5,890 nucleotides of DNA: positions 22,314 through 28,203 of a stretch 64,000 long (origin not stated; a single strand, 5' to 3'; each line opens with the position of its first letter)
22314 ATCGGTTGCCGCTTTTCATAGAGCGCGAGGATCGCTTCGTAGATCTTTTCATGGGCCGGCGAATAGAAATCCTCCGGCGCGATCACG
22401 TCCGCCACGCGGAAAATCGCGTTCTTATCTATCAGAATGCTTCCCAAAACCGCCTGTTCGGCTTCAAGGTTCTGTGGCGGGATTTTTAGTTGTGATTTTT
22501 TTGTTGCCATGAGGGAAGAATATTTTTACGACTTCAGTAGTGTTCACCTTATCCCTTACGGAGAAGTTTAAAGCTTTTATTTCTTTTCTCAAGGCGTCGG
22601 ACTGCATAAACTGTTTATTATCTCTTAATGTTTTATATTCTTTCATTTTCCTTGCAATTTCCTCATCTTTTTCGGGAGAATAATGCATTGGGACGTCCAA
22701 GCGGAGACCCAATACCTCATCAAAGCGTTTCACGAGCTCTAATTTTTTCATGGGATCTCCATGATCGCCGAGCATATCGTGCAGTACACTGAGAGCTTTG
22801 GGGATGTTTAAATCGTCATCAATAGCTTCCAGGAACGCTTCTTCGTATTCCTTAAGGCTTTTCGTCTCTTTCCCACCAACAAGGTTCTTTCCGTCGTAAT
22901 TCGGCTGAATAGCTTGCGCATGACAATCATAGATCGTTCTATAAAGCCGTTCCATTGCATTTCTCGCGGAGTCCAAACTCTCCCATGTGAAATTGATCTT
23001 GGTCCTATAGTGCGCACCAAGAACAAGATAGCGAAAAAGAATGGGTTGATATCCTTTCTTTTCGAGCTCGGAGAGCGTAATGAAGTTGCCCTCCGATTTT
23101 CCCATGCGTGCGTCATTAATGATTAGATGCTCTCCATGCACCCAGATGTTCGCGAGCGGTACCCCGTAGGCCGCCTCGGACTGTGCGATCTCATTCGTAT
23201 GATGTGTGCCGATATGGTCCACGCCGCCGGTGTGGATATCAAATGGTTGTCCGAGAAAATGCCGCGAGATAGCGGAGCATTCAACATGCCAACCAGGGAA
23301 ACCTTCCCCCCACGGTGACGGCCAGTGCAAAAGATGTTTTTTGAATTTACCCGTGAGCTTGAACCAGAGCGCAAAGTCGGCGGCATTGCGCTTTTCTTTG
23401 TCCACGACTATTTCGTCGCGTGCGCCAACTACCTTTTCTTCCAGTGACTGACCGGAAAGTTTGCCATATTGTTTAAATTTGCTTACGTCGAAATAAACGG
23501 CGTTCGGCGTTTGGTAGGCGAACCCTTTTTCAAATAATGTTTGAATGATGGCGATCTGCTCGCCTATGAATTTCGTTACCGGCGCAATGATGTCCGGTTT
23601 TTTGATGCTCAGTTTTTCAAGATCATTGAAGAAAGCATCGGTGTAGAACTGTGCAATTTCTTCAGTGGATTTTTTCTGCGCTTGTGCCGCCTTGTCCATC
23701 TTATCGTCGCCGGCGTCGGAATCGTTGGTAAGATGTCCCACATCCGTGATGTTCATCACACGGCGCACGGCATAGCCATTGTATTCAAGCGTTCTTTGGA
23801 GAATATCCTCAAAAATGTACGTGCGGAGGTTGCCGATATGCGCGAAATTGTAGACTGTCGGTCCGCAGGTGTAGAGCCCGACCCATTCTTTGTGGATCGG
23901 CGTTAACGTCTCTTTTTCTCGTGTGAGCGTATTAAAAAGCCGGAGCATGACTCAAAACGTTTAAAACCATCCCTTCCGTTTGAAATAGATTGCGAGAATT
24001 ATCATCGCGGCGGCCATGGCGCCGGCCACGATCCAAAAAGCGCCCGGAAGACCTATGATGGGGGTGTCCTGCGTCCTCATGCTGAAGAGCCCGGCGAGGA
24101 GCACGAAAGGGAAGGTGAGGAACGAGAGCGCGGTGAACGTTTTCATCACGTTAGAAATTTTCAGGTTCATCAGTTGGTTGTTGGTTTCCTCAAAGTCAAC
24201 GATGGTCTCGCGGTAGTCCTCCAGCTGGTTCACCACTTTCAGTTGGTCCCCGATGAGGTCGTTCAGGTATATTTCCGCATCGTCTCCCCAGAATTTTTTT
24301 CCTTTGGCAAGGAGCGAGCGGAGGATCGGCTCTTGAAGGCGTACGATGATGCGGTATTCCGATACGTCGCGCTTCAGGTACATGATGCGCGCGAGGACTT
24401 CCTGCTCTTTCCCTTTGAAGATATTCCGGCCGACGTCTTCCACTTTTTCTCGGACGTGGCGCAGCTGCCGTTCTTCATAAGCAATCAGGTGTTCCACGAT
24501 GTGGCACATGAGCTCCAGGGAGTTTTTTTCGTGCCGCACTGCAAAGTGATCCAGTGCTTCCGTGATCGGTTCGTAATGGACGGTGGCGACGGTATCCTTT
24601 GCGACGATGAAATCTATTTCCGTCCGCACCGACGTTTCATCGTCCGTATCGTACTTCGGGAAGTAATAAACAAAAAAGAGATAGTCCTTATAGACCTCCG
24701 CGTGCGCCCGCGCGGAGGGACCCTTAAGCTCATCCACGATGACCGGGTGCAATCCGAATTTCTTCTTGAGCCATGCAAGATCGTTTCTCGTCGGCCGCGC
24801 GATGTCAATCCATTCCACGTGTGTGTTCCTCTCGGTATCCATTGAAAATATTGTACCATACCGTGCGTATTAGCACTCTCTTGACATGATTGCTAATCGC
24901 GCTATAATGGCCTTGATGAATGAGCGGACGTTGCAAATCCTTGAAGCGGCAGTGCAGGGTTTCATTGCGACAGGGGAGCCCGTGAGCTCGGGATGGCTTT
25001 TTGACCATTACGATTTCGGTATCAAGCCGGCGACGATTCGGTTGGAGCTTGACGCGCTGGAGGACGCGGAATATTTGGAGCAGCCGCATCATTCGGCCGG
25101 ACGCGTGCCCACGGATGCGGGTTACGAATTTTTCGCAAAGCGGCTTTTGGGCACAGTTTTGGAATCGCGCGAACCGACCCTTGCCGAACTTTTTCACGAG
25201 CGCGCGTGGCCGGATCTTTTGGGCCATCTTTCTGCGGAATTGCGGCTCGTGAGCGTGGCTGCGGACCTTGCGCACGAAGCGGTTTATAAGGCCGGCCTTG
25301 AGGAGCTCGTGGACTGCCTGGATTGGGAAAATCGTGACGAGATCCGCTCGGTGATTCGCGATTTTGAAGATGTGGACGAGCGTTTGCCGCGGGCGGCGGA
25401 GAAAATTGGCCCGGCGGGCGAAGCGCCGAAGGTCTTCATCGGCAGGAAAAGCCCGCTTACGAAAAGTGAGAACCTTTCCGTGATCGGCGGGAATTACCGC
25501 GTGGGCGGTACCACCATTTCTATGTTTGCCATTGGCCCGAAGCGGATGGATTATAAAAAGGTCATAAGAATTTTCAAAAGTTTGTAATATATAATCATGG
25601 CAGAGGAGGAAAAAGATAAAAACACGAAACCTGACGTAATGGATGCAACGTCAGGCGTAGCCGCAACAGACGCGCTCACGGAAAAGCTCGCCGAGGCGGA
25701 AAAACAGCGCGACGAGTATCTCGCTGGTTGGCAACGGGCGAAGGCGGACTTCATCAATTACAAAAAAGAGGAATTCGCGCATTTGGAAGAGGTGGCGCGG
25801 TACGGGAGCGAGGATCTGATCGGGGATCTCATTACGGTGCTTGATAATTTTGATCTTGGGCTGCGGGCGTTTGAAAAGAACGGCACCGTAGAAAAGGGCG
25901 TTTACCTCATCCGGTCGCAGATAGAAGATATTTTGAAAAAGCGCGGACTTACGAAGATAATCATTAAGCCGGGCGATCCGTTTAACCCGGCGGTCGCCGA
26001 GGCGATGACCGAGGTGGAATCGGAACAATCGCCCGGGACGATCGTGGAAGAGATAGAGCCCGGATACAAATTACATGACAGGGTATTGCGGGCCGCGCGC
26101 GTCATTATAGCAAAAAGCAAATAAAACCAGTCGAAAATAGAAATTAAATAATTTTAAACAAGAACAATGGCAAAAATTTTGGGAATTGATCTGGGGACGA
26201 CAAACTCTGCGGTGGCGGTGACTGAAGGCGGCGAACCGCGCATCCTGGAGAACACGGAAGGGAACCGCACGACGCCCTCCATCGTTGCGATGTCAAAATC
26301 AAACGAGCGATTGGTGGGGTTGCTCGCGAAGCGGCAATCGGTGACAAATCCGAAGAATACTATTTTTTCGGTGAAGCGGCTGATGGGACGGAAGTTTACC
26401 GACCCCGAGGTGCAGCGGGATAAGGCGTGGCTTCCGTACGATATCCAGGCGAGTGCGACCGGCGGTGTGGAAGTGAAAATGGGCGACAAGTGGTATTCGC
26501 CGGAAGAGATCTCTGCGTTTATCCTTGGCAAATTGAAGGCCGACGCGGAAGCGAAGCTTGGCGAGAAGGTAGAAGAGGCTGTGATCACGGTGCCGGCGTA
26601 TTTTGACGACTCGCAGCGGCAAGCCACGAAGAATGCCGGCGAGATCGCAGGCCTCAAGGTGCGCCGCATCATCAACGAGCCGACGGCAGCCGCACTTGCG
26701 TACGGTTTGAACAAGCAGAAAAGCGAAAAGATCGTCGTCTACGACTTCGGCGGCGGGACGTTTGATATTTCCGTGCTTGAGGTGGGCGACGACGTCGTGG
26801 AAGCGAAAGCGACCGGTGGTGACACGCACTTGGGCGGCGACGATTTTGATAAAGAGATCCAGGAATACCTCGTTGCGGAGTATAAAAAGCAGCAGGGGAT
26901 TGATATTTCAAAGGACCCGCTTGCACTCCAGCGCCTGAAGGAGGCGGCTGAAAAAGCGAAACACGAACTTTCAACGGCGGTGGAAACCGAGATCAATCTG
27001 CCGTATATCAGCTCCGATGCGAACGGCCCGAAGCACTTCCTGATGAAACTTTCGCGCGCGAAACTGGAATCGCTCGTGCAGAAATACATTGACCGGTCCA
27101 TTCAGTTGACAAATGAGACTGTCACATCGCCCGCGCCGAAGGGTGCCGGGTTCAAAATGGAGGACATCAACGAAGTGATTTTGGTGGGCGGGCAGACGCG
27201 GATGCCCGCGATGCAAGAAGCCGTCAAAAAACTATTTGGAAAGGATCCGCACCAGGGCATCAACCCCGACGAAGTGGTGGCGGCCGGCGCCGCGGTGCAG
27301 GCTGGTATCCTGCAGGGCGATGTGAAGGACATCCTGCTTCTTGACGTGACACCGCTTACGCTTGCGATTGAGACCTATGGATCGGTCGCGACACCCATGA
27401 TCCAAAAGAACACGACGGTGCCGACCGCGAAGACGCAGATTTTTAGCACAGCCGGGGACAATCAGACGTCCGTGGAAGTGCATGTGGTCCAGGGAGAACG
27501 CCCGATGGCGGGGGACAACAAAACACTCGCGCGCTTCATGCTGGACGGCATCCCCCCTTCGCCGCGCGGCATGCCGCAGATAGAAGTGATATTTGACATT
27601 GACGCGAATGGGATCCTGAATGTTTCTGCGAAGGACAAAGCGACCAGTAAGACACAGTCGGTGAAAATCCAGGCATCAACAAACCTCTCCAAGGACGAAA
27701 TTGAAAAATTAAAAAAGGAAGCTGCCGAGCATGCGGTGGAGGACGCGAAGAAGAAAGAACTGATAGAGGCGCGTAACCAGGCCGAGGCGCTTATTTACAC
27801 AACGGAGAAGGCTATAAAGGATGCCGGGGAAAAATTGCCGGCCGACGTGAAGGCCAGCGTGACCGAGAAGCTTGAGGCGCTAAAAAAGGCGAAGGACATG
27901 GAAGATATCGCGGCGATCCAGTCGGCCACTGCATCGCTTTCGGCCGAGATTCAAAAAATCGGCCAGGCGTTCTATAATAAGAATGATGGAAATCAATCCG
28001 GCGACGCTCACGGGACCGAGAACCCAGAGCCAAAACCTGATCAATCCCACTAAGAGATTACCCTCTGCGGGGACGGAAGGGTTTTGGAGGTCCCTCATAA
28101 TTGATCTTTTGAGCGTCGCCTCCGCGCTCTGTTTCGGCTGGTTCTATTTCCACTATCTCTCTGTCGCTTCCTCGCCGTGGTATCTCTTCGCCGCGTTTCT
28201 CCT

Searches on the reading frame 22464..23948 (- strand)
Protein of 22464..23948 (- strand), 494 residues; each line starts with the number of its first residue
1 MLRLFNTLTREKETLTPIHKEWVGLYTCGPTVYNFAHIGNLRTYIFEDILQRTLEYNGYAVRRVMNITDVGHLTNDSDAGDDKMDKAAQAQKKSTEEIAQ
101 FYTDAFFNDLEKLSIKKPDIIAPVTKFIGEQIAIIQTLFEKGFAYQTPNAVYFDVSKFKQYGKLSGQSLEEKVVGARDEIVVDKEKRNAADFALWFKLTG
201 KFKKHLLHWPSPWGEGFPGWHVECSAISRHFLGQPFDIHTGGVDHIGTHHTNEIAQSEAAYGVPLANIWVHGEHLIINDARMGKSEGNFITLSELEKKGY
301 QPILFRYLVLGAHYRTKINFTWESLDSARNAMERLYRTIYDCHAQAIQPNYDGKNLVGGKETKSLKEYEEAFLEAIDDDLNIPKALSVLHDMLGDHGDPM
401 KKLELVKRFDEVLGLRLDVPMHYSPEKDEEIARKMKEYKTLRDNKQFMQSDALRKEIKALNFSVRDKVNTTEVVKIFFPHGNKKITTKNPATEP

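Call 46: search_protein_families(library=pfam, proteins=[window:22464-23948:-], max_evalue=0.00001)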
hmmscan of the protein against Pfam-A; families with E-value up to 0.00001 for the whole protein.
window:22464-23948:- (494 aa): 2 families
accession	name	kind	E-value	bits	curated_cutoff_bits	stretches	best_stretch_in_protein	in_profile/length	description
PF01406.26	tRNA-synt_1e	-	2.9e-91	306.4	27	1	16-329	3-300/301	tRNA synthetases class I (C) catalytic domain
PF09334.17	tRNA-synt_1g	-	3.5e-09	36.3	20.1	0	248-330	294-376/391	tRNA synthetases class I (M)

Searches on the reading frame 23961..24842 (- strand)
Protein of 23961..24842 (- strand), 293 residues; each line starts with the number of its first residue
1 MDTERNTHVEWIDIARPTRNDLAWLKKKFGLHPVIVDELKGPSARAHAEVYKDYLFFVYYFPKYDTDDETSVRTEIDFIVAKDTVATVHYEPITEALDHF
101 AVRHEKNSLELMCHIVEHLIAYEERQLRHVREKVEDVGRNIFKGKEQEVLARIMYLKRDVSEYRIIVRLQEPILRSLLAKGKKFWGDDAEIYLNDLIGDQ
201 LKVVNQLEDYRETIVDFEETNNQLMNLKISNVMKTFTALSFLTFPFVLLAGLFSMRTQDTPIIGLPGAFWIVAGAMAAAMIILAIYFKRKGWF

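Call 46: search_protein_families(library=pfam, proteins=[window:23961-24842:-], max_evalue=0.00001)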
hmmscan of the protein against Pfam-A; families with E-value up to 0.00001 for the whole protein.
window:23961-24842:- (293 aa): 1 family
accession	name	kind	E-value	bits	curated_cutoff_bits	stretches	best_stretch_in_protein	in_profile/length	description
PF01544.23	CorA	-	3.7e-48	164.8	27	1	8-289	3-292/292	CorA-like Mg2+ transporter protein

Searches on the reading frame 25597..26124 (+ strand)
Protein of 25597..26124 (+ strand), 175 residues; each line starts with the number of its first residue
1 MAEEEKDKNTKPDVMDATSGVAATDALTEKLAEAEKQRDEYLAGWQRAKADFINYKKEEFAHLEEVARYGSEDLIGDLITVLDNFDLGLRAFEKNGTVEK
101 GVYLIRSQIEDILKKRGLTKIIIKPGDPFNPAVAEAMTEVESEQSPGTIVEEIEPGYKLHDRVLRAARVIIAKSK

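Call 46: search_protein_families(library=pfam, proteins=[window:25597-26124:+], max_evalue=0.00001)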
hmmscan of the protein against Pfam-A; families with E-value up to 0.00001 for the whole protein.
window:25597-26124:+ (175 aa): 1 family
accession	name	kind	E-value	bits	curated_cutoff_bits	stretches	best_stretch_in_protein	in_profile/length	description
PF01025.24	GrpE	-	4.5e-37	127.7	25.8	1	22-173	11-165/165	GrpE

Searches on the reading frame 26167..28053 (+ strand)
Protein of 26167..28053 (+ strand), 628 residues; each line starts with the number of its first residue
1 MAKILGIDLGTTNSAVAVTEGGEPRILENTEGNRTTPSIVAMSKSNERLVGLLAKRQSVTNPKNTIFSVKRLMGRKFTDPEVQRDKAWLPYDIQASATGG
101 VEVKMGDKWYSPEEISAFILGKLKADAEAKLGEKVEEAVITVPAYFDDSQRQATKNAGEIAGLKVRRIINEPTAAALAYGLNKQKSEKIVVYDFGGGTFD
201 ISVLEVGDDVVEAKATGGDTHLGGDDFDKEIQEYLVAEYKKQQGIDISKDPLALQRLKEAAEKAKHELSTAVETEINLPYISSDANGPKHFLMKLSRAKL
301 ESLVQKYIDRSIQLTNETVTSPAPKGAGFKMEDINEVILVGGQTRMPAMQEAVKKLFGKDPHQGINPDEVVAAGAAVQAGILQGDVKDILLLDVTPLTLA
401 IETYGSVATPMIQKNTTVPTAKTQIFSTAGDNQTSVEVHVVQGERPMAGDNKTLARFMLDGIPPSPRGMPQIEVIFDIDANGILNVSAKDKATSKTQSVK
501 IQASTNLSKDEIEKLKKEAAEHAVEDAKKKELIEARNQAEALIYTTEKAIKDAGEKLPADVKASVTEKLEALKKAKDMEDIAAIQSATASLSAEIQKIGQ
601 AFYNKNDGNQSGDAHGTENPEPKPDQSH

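Call 46: search_protein_families(library=pfam, proteins=[window:26167-28053:+], max_evalue=0.00001)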
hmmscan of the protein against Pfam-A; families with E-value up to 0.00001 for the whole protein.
window:26167-28053:+ (628 aa): 2 families
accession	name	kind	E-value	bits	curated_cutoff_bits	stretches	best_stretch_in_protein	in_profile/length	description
PF00012.26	HSP70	-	5.3e-244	811.4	20.6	1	4-603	1-598/599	Hsp70 protein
PF06723.19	MreB_Mbl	-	5.4e-17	62.1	27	1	134-376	92-316/327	MreB/Mbl protein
